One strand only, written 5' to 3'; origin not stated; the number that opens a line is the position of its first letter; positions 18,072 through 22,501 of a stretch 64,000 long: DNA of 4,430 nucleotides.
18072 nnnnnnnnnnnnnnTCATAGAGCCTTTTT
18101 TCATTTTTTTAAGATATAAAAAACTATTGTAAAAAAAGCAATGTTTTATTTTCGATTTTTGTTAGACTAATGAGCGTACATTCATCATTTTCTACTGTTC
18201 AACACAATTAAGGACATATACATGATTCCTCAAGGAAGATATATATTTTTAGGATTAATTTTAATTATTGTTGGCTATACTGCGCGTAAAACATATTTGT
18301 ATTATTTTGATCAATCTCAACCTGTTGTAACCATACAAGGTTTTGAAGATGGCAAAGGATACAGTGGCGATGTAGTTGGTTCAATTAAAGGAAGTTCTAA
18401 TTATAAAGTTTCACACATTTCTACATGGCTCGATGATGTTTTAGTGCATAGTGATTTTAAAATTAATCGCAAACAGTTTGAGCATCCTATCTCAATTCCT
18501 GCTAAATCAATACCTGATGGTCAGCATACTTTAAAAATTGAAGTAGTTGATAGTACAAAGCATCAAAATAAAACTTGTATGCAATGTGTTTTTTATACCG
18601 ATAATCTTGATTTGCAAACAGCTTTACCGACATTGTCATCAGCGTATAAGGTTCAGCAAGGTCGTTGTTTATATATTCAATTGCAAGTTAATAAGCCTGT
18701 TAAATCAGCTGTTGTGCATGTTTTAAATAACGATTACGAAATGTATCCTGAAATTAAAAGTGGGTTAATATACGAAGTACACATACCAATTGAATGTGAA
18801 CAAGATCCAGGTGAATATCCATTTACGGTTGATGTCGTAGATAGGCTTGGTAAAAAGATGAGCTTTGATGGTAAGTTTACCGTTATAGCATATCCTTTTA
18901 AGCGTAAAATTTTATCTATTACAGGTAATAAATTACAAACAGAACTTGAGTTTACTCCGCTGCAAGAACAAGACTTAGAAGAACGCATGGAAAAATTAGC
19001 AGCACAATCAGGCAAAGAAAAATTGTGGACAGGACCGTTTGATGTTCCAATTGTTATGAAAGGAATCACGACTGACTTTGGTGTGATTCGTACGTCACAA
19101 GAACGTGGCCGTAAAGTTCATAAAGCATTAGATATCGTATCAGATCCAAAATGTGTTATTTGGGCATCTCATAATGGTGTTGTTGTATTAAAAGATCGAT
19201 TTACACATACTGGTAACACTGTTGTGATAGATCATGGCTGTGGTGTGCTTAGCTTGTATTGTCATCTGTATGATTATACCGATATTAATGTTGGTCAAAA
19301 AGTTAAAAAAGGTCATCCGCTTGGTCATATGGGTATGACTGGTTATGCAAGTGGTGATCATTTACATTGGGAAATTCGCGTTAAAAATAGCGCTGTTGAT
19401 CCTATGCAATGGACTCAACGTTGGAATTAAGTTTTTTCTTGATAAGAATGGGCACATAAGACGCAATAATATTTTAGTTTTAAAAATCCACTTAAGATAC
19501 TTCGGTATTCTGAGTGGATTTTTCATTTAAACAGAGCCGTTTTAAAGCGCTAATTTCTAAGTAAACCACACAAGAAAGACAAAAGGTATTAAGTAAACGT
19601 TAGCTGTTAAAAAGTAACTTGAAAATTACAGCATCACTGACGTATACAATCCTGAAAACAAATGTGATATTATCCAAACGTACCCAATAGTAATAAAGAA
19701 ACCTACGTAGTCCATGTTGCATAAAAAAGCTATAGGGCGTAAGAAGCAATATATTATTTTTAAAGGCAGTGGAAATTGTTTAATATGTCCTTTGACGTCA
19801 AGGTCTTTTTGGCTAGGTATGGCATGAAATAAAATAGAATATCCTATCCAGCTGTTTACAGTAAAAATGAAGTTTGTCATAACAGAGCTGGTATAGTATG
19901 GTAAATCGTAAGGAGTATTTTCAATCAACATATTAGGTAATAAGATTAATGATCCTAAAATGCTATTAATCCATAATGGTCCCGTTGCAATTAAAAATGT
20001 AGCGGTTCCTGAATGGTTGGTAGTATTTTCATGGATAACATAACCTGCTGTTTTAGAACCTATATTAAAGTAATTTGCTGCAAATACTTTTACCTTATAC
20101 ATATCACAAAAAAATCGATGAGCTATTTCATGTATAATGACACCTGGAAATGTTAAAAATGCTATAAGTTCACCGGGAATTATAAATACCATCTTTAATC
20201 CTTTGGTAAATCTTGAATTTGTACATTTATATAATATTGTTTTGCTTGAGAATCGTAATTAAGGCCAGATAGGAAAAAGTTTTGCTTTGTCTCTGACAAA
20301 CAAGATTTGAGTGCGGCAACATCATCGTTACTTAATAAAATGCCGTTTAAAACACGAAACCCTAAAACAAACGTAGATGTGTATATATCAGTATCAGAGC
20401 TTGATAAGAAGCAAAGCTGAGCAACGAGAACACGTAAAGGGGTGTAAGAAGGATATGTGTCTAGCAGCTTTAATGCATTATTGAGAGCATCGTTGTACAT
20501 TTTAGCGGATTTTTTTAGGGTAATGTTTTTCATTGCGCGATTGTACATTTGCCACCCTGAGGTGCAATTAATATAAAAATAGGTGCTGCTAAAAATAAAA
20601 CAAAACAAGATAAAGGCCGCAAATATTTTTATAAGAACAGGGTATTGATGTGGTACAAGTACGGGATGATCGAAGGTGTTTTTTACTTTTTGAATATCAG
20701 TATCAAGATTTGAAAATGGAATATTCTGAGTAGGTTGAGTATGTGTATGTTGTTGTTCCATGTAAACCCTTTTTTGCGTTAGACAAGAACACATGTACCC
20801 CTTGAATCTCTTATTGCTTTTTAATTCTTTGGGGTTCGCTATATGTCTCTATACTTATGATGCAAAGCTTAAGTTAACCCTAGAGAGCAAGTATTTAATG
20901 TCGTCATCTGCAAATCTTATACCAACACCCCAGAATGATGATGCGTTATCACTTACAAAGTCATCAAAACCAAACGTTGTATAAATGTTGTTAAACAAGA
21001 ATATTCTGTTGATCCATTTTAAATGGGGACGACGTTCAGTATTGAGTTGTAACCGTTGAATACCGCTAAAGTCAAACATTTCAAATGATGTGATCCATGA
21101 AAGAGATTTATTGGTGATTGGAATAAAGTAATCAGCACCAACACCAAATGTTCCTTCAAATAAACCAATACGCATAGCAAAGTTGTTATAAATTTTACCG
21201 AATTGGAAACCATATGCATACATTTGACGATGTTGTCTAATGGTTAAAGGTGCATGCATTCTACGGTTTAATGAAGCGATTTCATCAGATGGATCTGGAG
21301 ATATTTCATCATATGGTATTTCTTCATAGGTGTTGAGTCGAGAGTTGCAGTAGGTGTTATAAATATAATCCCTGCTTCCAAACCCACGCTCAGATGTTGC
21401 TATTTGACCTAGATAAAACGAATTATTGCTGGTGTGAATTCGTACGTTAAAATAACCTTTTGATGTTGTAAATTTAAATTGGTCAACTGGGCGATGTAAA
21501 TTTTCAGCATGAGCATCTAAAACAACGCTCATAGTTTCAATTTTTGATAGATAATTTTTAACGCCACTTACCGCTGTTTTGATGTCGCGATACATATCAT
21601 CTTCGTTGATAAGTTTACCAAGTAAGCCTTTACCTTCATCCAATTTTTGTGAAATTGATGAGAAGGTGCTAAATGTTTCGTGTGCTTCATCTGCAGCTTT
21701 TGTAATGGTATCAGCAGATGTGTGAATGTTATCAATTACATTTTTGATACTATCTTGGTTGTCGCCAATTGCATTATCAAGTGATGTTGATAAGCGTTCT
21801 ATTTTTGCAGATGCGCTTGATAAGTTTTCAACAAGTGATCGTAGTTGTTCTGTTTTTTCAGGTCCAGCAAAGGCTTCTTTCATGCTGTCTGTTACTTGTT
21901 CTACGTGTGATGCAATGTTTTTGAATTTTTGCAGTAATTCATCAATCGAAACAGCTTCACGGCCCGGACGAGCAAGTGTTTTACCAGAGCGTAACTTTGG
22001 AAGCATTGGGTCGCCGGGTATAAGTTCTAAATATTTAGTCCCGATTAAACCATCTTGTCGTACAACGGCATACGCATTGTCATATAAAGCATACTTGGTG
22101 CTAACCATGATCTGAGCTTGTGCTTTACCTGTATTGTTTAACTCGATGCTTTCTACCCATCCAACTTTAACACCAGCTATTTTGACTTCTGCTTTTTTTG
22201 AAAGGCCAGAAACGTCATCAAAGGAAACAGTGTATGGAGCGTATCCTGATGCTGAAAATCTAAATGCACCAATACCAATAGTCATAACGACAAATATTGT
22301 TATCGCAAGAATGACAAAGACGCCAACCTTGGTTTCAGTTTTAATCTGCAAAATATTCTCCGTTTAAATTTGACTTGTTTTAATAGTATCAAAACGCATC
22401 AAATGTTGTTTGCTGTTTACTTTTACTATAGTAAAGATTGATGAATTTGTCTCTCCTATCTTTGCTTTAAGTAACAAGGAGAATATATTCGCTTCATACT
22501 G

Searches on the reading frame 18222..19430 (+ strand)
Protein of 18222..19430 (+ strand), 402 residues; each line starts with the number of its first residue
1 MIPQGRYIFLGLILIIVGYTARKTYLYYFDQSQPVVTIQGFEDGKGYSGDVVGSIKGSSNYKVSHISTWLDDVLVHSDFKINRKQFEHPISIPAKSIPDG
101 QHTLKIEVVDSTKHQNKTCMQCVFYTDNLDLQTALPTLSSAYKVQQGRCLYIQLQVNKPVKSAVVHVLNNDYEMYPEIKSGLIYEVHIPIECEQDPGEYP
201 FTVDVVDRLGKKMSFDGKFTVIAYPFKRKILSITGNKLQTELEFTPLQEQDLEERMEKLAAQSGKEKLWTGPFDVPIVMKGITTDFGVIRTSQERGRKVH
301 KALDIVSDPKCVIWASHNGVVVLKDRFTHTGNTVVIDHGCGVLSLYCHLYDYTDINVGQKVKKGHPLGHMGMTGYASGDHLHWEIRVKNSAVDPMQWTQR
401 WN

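Call 4: search_protein_families(library=pfam, proteins=[window:18222-19430:+], max_evalue=0.1)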
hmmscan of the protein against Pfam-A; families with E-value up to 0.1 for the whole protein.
window:18222-19430:+ (402 aa): 4 families
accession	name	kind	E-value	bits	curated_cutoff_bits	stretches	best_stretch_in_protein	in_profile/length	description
PF01551.29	Peptidase_M23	-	5.7e-25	87.8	28.7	1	299-394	2-96/96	Peptidase family M23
PF15418.12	DUF4625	-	0.00012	22.8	27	0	167-215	77-124/131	Domain of unknown function (DUF4625)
PF19077.6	Big_13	-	0.035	15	27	0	93-112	68-87/102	Bacterial Ig-like domain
PF18310.7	DUF5605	-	0.072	13.5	25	0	20-52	8-40/73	Domain of unknown function (DUF5605)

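Call 5: search_protein_families(library=ncbifam, proteins=[window:18222-19430:+], max_evalue=0.1)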
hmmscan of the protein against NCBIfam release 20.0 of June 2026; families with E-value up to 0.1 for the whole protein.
window:18222-19430:+ (402 aa): 14 families
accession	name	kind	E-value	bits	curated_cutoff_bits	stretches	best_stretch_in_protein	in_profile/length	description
NF052530.1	Heli_ShapePgp3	exception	9.3e-30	103.6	300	1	219-402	88-268/270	peptidoglycan metallopeptidase Pgp3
NF052529.1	PG_M23_Pgp6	exception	1.2e-19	70.3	600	1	299-399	334-433/452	peptidoglycan metallopeptidase Pgp6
NF052336.1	PdgHdaseHSB100310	equivalog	4.6e-15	55.8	500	1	282-391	43-147/316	peptidoglycan hydrolase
NF008652.0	PRK11649.1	equivalog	1.8e-13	50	341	1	283-395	295-407/439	murein DD-endopeptidase MepM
NF053824.1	PdgNdpepShyC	equivalog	2.8e-13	49.6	700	1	276-388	271-383/429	peptidoglycan DD-endopeptidase ShyC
NF041208.1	celldiv_DipM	equivalog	6e-13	48.8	740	1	292-397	311-416/419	cell division endopeptidase DipM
NF053825.1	PdgNdpepShyA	equivalog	1.4e-12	47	700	1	307-396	303-391/425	peptidoglycan DD-endopeptidase ShyA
NF008644.1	PRK11637.1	equivalog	2.1e-12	46.7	270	1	296-398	282-383/385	murein hydrolase activator EnvC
NF040883.1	amid_act_ActS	equivalog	4.3e-11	42.5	375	1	300-397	136-232/242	amidase activator ActS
NF053738.1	S2SprSpoIIQBc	equivalog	9.3e-10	38.5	250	1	313-399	137-224/232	stage II sporulation protein SpoIIQ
NF050804.1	CellDivDipMCaul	equivalog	8.2e-09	34.8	900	1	271-389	505-617/634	cell division endopeptidase DipM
NF008123.1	PRK10871.1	equivalog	2.4e-08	33.8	311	1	300-397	265-361/365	murein hydrolase activator NlpD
NF004799.0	PRK06148.1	subfamily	5.1e-05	21.4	1128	1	253-390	396-542/1015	hypothetical protein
NF047755.1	LIC_10271_M23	exception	0.00048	19.9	180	1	313-395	130-206/207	LIC_10271 family cell wall hydrolase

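Call 89: search_protein_families(library=phrogs, proteins=[window:18222-19430:+], max_evalue=0.01)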
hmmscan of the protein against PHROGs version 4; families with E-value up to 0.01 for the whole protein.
window:18222-19430:+ (402 aa): 22 families
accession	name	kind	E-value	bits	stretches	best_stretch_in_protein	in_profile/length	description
phrog_7767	-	other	1.4e-21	78.1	1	282-399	6-120/194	metallo-endopeptidase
phrog_14988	-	other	7.9e-21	76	1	298-400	31-141/272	peptidase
phrog_6700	-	lysis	4.4e-18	64.7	1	270-397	2596-2723/2898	endolysin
phrog_16615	-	other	2.1e-14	54.2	1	299-395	418-514/529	peptidase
phrog_1067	-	head and packaging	1.8e-13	50.9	1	254-387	711-846/991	minor head protein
phrog_10030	-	tail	8.6e-11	40.8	1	298-396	1912-2016/2105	tail length tape measure protein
phrog_11037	-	unknown function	2e-10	41.4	1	266-389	166-287/365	-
phrog_3578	-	lysis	7.6e-10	39.7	1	330-399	281-357/405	endolysin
phrog_28672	-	other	1.2e-08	35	1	295-389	283-377/397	metallo-endopeptidase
phrog_28394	-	unknown function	3.4e-08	34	1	299-400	202-302/303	-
phrog_4070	-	tail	4.4e-08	32.7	1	281-399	606-728/989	tail length tape measure protein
phrog_36429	-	unknown function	4.9e-08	32.1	1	296-396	126-231/1159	-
phrog_37190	-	other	9.7e-08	32.8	1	275-397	116-237/244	peptidase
phrog_880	-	lysis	2.1e-06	28.4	1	298-397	27-135/435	endolysin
phrog_9205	-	unknown function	1e-05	24.5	1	265-390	517-645/1144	-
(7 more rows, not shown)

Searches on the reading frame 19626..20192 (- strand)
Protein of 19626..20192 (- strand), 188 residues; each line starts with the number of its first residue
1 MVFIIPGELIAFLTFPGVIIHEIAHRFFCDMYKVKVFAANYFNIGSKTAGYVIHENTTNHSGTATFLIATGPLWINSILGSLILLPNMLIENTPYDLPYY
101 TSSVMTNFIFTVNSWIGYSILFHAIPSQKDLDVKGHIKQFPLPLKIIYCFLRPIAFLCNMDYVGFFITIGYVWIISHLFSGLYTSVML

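Call 4: search_protein_families(library=pfam, proteins=[window:19626-20192:-], max_evalue=0.1)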
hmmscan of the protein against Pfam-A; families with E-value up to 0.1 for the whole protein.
window:19626-20192:- (188 aa): 1 family
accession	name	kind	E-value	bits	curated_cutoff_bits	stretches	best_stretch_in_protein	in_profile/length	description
PF11667.14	DUF3267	-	0.012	16.4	27.1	1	17-88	4-73/108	Putative zincin peptidase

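Call 5: search_protein_families(library=ncbifam, proteins=[window:19626-20192:-], max_evalue=0.1)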
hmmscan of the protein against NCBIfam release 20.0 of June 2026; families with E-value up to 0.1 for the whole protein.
window:19626-20192:- (188 aa): 0 families

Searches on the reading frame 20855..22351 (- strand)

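Call 4: search_protein_families(library=pfam, proteins=[window:20855-22351:-], max_evalue=0.1)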
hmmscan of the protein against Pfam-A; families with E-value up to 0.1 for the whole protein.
window:20855-22351:- (498 aa): 15 families
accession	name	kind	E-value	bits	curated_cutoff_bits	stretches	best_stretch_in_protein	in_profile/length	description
PF02470.25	MlaD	-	1.1e-18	67.7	25.1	1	39-113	4-81/81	MlaD protein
PF04108.17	ATG17_like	-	0.0028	17.6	43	1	137-252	176-278/355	Autophagy protein ATG17-like domain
PF12205.13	GIT1_C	-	0.0047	17.6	25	1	141-220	28-102/110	G protein-coupled receptor kinase-interacting protein 1 C term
PF10498.14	IFT57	-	0.011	15.2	40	1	149-266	226-344/360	Intra-flagellar transport protein 57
PF16113.10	ECH_2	-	0.015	15.2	27.2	1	136-259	177-307/335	Enoyl-CoA hydratase/isomerase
PF22638.1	FlgK_D1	-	0.019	15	28.6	1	137-219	5-88/233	Flagellar hook-associated protein FlgK helical domain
PF17279.8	DUF5344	-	0.023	15.7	27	1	136-210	8-78/87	Family of unknown function (DUF5344)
PF23203.1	KIF21A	-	0.025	14.8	28.5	0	165-249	48-135/161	KIF21A-like domain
PF05130.17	FlgN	-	0.033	15.1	30.5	1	141-215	58-135/147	FlgN protein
PF11887.13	Mce4_CUP1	-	0.034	14.2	32.6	0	184-244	63-122/222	Cholesterol uptake porter CUP1 of Mce4, putative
PF04513.17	Baculo_PEP_C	-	0.036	14.6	38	0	145-217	31-98/140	Baculovirus polyhedron envelope protein, PEP, C terminus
PF20155.4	TMP_3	-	0.041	14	41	0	139-232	6-99/192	Tape measure protein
PF04136.21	COG3_N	-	0.057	13.8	27.9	0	202-292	6-96/147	Conserved oligomeric Golgi complex subunit 3, N-terminal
PF05531.17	NPV_P10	-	0.064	14.2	29.8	0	202-249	9-56/75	Nucleopolyhedrovirus P10 protein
PF21918.1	cas_Cpf1_2nd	-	0.066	13.6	27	0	180-274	84-179/225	CRISPR-associated endonuclease Cpf1 REC2 domain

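Call 5: search_protein_families(library=ncbifam, proteins=[window:20855-22351:-], max_evalue=0.1)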
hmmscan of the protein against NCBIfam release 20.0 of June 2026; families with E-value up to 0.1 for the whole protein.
window:20855-22351:- (498 aa): 24 families
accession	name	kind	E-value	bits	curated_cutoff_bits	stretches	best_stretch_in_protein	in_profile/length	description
TIGR00996.1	Mtu_fam_mce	paralog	5.6e-33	114.4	140.5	1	10-244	3-239/291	MCE family protein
TIGR04430.1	OM_asym_MlaD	equivalog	4.6e-26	91.4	135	1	3-143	3-143/146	outer membrane lipid asymmetry maintenance protein MlaD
NF047463.1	CllEntPrLepto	equivalog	1.3e-10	41.2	400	1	212-264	167-219/250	mammalian cell entry protein Mce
NF047515.1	SpiroCoCo_C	equivalog_domain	6.7e-05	22.2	125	1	136-289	16-165/313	SpiroCoCo family coiled-coil protein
NF045487.1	ASRP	equivalog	0.00019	20.2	300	1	136-261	165-286/593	archaea-specific SMC-related protein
NF047388.1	SA1320_fam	subfamily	0.00065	18.3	230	1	183-295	466-575/644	SA1320 family protein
NF033917.0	antiphage_ZorA_4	subfamily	0.0019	17.2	500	1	136-230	251-347/413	anti-phage ZorAB system protein ZorA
NF008070.2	PRK10807.1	equivalog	0.0033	16.2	525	0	41-78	283-321/542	intermembrane transport protein PqiB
TIGR02168.1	SMC_prok_B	equivalog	0.0042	14.9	567.35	1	142-252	345-459/1181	chromosome segregation protein SMC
NF003034.1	PRK03918.1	equivalog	0.0062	14.5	700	1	137-248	182-358/878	DNA double-strand break repair ATPase Rad50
TIGR04523.1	Mplasa_alph_rch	subfamily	0.007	14.3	270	1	140-290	595-742/745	helix-rich protein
TIGR02169.1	SMC_prok_A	equivalog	0.0084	13.8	729.4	1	139-241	694-793/1165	chromosome segregation protein SMC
TIGR04527.1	mycoplas_twoTM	subfamily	0.0095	15.7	125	1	136-273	49-168/248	MG_279/MG_280 family protein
NF053563.1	Rkd4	equivalog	0.012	13.8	860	1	136-273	232-371/747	arcadin-4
NF002572.0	PRK02224.1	equivalog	0.015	13.6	1087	1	136-280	477-617/888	DNA double-strand break repair ATPase Rad50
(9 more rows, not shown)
